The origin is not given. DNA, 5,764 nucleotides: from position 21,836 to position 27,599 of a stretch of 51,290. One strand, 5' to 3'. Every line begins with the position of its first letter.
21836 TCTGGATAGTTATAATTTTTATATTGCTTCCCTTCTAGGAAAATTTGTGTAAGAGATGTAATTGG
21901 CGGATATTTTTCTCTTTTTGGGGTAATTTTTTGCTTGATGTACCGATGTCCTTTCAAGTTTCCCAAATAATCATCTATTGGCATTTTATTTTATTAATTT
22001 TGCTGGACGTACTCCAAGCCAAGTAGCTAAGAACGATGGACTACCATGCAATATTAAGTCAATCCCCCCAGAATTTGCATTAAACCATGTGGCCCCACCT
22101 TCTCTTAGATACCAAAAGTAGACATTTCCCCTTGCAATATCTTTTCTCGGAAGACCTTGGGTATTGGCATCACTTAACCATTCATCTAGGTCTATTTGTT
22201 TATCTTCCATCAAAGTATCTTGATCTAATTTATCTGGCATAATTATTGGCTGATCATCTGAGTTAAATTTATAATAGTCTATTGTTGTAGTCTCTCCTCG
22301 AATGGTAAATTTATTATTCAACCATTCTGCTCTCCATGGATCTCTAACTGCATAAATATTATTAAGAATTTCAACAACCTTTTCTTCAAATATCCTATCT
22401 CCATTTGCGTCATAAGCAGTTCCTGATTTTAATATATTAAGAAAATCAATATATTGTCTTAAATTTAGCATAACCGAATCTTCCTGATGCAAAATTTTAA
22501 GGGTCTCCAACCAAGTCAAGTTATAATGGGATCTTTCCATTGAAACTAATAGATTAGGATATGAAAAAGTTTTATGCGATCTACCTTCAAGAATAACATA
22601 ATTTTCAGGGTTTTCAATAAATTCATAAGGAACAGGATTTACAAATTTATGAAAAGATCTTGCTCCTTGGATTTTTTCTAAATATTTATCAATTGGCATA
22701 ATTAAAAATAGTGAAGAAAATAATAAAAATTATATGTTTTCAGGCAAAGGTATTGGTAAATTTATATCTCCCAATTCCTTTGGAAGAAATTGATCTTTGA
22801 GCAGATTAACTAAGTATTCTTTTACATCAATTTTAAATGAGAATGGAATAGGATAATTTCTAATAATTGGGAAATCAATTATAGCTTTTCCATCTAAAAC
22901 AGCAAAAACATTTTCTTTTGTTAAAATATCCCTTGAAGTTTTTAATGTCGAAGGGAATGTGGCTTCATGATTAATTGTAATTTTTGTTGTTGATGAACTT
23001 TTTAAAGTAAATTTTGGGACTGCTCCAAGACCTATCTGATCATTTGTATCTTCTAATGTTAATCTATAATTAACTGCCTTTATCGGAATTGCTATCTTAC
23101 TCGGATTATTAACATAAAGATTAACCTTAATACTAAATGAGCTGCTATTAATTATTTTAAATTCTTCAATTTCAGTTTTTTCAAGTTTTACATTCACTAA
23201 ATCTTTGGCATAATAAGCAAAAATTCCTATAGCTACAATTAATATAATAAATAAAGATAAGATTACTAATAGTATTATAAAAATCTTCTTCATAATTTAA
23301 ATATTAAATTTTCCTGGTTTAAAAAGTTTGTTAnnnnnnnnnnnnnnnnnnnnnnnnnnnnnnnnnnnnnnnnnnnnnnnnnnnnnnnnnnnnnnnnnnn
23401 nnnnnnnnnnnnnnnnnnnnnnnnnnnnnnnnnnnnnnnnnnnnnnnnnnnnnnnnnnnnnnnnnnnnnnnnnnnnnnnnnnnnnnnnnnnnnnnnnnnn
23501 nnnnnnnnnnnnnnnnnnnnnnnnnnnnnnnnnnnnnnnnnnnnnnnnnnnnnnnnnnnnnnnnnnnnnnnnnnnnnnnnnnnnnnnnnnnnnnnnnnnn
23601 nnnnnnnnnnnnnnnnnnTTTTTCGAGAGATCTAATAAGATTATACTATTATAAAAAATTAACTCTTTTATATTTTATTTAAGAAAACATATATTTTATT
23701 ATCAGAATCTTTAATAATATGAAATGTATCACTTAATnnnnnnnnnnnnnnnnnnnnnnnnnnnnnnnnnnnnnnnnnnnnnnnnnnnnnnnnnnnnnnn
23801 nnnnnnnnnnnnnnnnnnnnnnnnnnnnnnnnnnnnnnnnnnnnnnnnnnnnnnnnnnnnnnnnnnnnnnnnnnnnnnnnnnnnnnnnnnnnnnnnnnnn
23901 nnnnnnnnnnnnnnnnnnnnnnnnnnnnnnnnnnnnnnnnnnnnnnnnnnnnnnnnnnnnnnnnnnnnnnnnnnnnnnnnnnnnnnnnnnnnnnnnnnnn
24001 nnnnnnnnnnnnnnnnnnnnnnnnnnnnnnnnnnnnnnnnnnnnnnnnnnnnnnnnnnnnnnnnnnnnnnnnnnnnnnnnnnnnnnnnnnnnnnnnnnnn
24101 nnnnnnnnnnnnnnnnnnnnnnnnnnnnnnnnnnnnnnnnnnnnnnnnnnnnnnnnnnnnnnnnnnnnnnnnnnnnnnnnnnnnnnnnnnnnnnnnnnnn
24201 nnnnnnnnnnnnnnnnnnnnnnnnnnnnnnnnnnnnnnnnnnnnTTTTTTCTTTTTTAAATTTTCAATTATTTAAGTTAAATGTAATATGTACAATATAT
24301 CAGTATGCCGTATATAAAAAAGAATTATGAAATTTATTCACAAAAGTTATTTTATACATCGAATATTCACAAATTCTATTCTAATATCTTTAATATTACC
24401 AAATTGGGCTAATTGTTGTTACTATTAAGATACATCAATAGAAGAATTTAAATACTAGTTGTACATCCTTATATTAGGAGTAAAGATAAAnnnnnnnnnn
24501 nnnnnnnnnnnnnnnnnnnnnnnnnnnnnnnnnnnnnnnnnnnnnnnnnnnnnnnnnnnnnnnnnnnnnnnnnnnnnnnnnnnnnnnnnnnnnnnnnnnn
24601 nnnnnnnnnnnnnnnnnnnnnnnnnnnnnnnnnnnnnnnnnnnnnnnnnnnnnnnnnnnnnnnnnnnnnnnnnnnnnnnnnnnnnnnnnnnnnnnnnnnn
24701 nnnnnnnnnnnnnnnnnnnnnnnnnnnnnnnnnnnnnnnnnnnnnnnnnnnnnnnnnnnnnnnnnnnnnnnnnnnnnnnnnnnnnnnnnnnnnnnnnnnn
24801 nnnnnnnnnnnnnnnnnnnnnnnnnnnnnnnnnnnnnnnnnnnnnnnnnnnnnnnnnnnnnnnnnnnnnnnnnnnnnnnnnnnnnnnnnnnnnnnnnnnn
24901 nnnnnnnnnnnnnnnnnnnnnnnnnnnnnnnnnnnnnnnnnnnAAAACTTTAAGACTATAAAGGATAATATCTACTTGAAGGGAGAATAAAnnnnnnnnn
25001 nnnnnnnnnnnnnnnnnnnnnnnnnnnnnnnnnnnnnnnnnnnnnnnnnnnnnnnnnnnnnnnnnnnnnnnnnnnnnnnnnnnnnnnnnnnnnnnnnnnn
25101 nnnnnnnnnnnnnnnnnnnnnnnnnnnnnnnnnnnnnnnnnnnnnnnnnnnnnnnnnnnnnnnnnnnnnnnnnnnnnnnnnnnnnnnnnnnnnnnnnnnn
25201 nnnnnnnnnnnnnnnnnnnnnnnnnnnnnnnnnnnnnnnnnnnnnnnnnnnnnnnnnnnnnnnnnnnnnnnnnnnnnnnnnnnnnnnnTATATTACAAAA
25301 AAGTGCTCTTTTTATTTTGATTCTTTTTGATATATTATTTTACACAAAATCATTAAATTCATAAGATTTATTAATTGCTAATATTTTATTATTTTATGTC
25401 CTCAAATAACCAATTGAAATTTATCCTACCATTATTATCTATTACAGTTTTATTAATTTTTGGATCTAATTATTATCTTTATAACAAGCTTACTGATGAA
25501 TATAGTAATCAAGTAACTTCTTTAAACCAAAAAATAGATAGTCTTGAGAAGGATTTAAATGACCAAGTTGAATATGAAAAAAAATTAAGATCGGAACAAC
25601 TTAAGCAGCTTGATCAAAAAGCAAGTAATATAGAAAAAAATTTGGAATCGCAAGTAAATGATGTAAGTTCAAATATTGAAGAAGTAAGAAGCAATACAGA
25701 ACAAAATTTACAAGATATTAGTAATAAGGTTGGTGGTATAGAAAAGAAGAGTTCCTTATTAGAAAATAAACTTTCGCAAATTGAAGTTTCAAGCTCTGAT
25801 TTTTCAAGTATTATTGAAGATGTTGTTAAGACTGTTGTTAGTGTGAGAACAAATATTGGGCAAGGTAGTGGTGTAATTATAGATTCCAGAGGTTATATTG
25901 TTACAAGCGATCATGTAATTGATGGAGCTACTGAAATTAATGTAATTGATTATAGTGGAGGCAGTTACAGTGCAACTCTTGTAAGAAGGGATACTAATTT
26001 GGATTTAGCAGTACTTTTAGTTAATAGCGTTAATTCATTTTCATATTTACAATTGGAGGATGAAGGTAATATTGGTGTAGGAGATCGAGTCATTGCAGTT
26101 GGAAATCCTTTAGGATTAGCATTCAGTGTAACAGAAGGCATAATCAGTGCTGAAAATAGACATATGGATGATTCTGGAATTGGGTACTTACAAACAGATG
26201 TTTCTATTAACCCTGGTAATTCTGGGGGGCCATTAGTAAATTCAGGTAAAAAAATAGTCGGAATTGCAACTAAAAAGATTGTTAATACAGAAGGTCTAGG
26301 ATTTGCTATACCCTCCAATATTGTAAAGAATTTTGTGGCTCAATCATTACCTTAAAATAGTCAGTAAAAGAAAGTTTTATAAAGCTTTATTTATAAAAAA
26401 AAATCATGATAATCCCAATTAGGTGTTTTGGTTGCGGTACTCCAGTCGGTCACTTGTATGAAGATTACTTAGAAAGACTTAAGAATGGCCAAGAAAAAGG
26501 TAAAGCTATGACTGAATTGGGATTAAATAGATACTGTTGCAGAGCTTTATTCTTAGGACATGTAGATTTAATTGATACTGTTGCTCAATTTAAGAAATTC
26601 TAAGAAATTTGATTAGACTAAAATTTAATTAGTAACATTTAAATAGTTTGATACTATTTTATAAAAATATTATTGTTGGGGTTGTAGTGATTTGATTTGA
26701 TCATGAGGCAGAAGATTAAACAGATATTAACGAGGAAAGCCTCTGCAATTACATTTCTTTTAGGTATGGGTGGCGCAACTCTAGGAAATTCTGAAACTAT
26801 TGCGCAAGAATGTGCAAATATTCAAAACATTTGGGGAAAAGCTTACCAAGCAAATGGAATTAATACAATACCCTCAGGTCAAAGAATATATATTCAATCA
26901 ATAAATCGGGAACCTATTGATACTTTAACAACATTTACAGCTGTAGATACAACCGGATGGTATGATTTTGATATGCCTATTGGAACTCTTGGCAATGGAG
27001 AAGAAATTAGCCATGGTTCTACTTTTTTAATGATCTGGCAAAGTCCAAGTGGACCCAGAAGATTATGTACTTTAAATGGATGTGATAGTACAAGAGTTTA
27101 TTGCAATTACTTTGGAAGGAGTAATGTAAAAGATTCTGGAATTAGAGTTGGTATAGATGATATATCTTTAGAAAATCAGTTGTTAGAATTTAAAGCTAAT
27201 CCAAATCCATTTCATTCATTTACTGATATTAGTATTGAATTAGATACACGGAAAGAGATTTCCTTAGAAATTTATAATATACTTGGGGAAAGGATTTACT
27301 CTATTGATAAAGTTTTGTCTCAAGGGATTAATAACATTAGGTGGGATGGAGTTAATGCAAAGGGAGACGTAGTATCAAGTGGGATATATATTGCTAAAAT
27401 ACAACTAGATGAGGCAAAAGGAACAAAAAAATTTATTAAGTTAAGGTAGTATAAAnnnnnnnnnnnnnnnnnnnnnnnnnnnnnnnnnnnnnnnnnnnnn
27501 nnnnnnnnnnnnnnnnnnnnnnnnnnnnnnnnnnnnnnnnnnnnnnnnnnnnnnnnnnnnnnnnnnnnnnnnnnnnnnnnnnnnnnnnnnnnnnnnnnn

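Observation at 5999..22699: Candidate novel system: MoxR AAA+ ATPase and vWA/MIDAS protein embedded in an array of 17 proteins sharing one N-terminal peptide (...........)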

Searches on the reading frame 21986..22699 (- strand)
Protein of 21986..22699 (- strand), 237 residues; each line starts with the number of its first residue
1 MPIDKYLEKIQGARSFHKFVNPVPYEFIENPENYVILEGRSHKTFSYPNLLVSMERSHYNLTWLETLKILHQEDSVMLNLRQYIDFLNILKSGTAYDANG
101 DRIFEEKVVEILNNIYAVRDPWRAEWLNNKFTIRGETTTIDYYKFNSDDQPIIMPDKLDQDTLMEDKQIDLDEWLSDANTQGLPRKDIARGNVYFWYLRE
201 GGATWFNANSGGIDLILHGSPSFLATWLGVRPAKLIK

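Call 7: search_protein_families(library=pfam, max_evalue=0.1, proteins=[window:21986-22699:-])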
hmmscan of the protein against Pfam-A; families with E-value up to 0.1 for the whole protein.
window:21986-22699:- (237 aa): 1 family
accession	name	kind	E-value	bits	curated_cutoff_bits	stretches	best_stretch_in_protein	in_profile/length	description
PF09643.15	YopX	-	0.05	14.1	22.4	1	89-142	50-103/128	YopX protein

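Call 12: find_homologous_proteins(query=A1, max_evalue=0.001)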
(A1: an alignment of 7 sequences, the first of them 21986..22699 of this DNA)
Query A1 (7 sequences) (237 aa, profile of the alignment): 43 proteins with E <= 0.001 among 3158 candidates.
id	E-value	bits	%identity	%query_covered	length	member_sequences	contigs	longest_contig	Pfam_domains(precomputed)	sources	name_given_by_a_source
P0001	2.9e-96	340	100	100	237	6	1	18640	-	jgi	-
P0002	2.0e-69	252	27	62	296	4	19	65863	-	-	-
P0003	3.5e-61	225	40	88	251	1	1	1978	-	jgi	jgi:hypothetical protein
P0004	9.9e-60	220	42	87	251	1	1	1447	-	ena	-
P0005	5.6e-59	218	40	86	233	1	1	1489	-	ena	-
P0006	3.4e-55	205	41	86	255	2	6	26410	-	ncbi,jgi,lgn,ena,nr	ncbi:MAG TPA: hypothetical protein VJK03_01915 [Candidatus Nanoarchaeia archaeon]|nr:hypothetical pr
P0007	2.2e-54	203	45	88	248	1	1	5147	-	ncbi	-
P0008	5.0e-54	201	33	92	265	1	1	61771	-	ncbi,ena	-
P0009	6.2e-54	201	35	92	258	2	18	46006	-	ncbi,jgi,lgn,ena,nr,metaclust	ncbi:hypothetical protein J4471_03500 [Candidatus Woesearchaeota archaeon]|nr:hypothetical protein [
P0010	2.5e-52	196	33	89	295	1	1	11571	-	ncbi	-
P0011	1.1e-50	190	36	92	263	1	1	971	-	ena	-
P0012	1.3e-48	184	41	87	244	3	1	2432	-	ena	-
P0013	9.0e-48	181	39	87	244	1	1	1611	-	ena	-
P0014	6.7e-46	175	32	86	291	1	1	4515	-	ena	-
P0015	2.8e-45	173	41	75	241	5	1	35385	-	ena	-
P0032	1.3e-25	108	33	78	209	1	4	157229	-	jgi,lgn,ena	-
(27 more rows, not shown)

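Call 14: find_encoding_contigs(protein=P0009, flank=10000, max_places=3)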
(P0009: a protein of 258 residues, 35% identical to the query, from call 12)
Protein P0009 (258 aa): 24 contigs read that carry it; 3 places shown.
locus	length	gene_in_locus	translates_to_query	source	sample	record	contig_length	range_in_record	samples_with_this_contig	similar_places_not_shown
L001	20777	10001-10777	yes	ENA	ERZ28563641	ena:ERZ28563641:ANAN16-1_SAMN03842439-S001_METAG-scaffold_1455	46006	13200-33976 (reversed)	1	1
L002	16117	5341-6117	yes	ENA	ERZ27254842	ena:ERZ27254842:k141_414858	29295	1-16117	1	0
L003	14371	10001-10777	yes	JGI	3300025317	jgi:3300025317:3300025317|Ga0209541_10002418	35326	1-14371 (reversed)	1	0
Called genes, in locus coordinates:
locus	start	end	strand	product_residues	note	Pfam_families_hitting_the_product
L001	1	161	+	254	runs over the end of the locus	-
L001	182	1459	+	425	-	PF03193:RsgA_GTPase (faint), PF00009:GTP_EFTU, PF09173:eIF2_C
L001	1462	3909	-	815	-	PF00521:DNA_topoisoIV, PF03989:DNA_gyraseA_C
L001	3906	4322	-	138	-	-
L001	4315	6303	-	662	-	PF02518:HATPase_c, PF00204:DNA_gyraseB, PF01751:Toprim, PF00986:DNA_gyraseB_C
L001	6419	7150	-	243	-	PF01464:SLT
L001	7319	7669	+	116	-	PF18477:PIN_9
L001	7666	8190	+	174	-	PF00719:Pyrophosphatase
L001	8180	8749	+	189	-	PF03876:SHS2_Rpb7-N, PF00575:S1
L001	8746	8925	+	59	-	PF06093:Spt4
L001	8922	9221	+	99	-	PF01282:Ribosomal_S24e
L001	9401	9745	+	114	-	-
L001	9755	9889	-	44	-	-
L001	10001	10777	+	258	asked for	-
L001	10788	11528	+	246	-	-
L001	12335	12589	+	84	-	-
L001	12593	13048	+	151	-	-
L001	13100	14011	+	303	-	PF00149:Metallophos, PF14582:Metallophos_3 (weak)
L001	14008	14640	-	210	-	PF00565:SNase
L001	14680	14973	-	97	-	-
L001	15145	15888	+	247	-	PF02616:SMC_ScpA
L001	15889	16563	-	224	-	PF03734:YkuD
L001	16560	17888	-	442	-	PF00933:Glyco_hydro_3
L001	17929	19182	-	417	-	PF01409:tRNA-synt_2d (weak), PF13393:tRNA-synt_His, PF00587:tRNA-synt_2b, PF03129:HGTP_anticodon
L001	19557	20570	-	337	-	PF01047:MarR (faint), PF13404:HTH_AsnC-type, PF13412:HTH_24, PF13404:HTH_AsnC-type, PF13412:HTH_24 (weak)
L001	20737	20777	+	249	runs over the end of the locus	-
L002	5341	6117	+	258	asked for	-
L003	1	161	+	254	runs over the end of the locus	-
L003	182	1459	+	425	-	PF03193:RsgA_GTPase (faint), PF00009:GTP_EFTU, PF09173:eIF2_C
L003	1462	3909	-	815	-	PF00521:DNA_topoisoIV, PF03989:DNA_gyraseA_C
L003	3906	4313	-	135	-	-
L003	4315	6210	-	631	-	PF02518:HATPase_c, PF00204:DNA_gyraseB, PF01751:Toprim, PF00986:DNA_gyraseB_C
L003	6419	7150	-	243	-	PF01464:SLT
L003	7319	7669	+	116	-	PF18477:PIN_9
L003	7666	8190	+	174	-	PF00719:Pyrophosphatase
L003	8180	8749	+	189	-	PF03876:SHS2_Rpb7-N, PF00575:S1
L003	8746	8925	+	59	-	PF06093:Spt4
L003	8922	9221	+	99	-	PF01282:Ribosomal_S24e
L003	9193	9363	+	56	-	PF01599:Ribosomal_S27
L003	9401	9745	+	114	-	-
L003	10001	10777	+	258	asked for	-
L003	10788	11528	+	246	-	-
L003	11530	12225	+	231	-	-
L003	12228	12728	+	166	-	-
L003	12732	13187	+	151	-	-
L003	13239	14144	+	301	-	PF00149:Metallophos, PF14582:Metallophos_3 (faint)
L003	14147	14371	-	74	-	?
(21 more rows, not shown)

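Call 15: find_encoding_contigs(protein=P0015, flank=10000, max_places=2)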
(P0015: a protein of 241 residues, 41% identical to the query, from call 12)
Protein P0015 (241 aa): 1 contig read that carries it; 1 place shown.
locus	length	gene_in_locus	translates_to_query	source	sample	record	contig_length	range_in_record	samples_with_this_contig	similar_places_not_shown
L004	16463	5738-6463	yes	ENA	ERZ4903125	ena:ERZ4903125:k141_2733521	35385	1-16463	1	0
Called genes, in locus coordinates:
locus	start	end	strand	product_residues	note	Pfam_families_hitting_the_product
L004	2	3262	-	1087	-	?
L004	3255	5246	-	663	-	-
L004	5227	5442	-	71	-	-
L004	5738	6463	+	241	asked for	-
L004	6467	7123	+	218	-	-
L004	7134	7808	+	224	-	-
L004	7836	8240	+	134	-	-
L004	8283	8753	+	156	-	-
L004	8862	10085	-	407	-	PF08378:NERD (faint), PF01381:HTH_3 (faint), PF12844:HTH_19 (faint)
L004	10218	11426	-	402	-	PF00196:GerE (faint), PF04545:Sigma70_r4, PF03118:RNA_pol_A_CTD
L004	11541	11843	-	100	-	PF13240:Zn_Ribbon_1 (weak)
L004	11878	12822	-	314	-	-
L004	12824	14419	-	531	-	PF02518:HATPase_c (weak), PF13589:HATPase_c_3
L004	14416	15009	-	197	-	-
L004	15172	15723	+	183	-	-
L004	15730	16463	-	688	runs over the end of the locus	-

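Call 56: find_encoding_contigs(protein=P0032, flank=10000, max_places=1)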
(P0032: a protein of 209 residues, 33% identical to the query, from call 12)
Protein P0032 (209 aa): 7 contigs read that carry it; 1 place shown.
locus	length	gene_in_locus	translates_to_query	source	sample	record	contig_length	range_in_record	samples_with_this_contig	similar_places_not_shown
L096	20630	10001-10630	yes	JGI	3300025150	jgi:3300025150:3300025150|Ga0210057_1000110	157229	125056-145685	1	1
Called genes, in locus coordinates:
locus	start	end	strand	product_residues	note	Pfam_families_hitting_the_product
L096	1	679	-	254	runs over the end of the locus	-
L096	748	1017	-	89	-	-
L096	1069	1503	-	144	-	-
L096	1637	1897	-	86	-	PF05239:PRC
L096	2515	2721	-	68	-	-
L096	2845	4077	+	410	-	PF13191:AAA_16, PF13401:AAA_22, PF22703:Cdc6_lid, PF09079:WHD_Cdc6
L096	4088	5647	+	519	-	PF00149:Metallophos, PF04042:DNA_pol_E_B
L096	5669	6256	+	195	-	PF01966:HD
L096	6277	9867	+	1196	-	PF03833:PolC_DP2_N, PF24844:PolC_DP2_central, PF24846:PolC_DP2_cat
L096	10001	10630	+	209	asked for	-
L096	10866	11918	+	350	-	PF03706:LPG_synthase_TM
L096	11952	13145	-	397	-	PF01970:TctA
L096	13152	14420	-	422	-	PF13439:Glyco_transf_4, PF13579:Glyco_trans_4_4 (faint), PF20706:GT4-conflict, PF00534:Glycos_transf_1, PF13692:Glyco_trans_1_4, PF13524:Glyco_trans_1_2 (weak)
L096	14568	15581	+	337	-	PF00579:tRNA-synt_1b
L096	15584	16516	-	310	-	PF01926:MMR_HSR1, PF02421:FeoB_N (weak), PF02824:TGS (weak)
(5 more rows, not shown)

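Call 57: find_encoding_contigs(protein=P0008, flank=10000, max_places=1)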
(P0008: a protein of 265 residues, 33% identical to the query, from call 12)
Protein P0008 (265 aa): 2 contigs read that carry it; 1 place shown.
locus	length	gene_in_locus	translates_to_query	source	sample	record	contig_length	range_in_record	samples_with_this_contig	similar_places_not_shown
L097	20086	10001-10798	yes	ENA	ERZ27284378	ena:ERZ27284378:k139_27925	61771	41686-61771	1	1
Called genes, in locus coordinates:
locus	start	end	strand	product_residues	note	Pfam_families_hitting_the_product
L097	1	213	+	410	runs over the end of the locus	PF00155:Aminotran_1_2, PF00266:Aminotran_5, PF01212:Beta_elim_lyase, PF01041:DegT_DnrJ_EryC1 (weak), PF01053:Cys_Met_Meta_PP (weak)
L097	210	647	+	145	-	PF01592:NifU_N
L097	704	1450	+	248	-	PF02463:SMC_N (weak), PF00005:ABC_tran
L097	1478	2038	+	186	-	PF18306:LDcluster4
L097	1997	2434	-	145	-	PF04677:CwfJ_C_1 (weak), PF11969:DcpS_C, PF01230:HIT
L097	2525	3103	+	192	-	PF07690:MFS_1, PF05977:MFS_3 (faint)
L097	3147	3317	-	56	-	PF23477:zf_Tbcl_2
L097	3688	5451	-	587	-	PF04068:Fer4_RLI (weak), PF02463:SMC_N, PF13555:AAA_29 (faint), PF00005:ABC_tran, PF03193:RsgA_GTPase (faint), PF13304:AAA_21 (faint), PF00005:ABC_tran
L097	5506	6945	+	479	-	PF00085:Thioredoxin (weak), PF03190:Thioredox_DsbH, PF13098:Thioredoxin_2, PF13899:Thioredoxin_7, PF07470:Glyco_hydro_88 (faint)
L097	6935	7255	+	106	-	-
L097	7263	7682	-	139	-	PF00293:NUDIX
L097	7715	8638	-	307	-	PF01207:Dus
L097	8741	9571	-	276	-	PF07136:DUF1385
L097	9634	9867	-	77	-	PF22570:LiaF-TM, PF18917:LiaI-LiaF-like_TM1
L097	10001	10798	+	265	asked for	-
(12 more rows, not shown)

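Call 100: search_protein_families(library=pfam, max_evalue=0.01, proteins=[L004:6467-7120:+, L003:12732-13184:+])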
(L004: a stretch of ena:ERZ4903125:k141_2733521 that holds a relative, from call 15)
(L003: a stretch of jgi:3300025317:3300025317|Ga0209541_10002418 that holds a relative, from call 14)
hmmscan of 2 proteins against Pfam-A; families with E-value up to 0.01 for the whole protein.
L004:6467-7120:+ (218 aa): 0 families

L003:12732-13184:+ (151 aa): 0 families

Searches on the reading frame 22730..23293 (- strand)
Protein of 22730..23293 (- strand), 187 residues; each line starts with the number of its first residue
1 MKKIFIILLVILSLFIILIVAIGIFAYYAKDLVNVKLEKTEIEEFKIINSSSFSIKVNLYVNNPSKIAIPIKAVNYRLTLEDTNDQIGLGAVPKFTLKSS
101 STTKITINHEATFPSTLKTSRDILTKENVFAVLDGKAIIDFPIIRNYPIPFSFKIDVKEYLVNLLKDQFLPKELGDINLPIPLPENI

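Call 8: search_protein_families(library=pfam, max_evalue=0.001, proteins=[window:22730-23293:-])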
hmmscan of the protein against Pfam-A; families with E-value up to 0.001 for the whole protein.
window:22730-23293:- (187 aa): 1 family
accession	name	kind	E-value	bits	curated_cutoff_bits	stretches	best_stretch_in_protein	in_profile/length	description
PF03168.19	LEA_2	-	1.2e-05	26.1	25.4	1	60-152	3-95/98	Late embryogenesis abundant protein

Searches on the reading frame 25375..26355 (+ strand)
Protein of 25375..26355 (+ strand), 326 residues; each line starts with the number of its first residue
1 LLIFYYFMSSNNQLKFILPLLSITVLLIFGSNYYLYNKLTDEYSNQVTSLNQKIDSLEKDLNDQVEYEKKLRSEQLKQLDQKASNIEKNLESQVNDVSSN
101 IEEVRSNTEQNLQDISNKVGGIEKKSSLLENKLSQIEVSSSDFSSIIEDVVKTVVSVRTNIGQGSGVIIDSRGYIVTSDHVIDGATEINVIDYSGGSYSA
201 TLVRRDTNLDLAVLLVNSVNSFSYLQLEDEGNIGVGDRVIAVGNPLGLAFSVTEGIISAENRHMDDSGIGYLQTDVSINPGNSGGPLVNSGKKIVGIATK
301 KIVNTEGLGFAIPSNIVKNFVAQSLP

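Call 8: search_protein_families(library=pfam, max_evalue=0.001, proteins=[window:25375-26355:+])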
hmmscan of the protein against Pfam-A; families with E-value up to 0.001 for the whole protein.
window:25375-26355:+ (326 aa): 4 families
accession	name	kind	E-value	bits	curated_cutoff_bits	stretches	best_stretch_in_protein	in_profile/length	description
PF13365.12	Trypsin_2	-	2.1e-32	113.3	27.6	1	164-297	1-144/144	Trypsin-like peptidase domain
PF00089.32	Trypsin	-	4.3e-13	50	20.6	1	160-320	19-219/220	Trypsin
PF02601.20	Exonuc_VII_L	-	0.00088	19.3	35.9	0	46-178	141-283/315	Exonuclease VII, large subunit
PF05531.17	NPV_P10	-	0.00095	20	29.8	0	43-91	16-66/75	Nucleopolyhedrovirus P10 protein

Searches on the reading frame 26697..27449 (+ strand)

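Call 47: search_protein_families(library=pfam, max_evalue=0.001, proteins=[window:26697-27449:+])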
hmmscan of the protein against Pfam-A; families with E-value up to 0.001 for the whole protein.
window:26697-27449:+ (250 aa): 3 families
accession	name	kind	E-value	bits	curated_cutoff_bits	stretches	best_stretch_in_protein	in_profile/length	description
PF18962.6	Por_Secre_tail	-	2.1e-06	28.4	27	1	169-247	3-74/75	Secretion system C-terminal sorting domain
PF13860.13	FlgD_ig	-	5.2e-06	26.8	27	1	186-237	23-75/79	FlgD Ig-like domain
PF13585.12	CHU_C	-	4.8e-05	23.8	27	1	182-245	23-82/86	CHU_C Type IX secretion signal domain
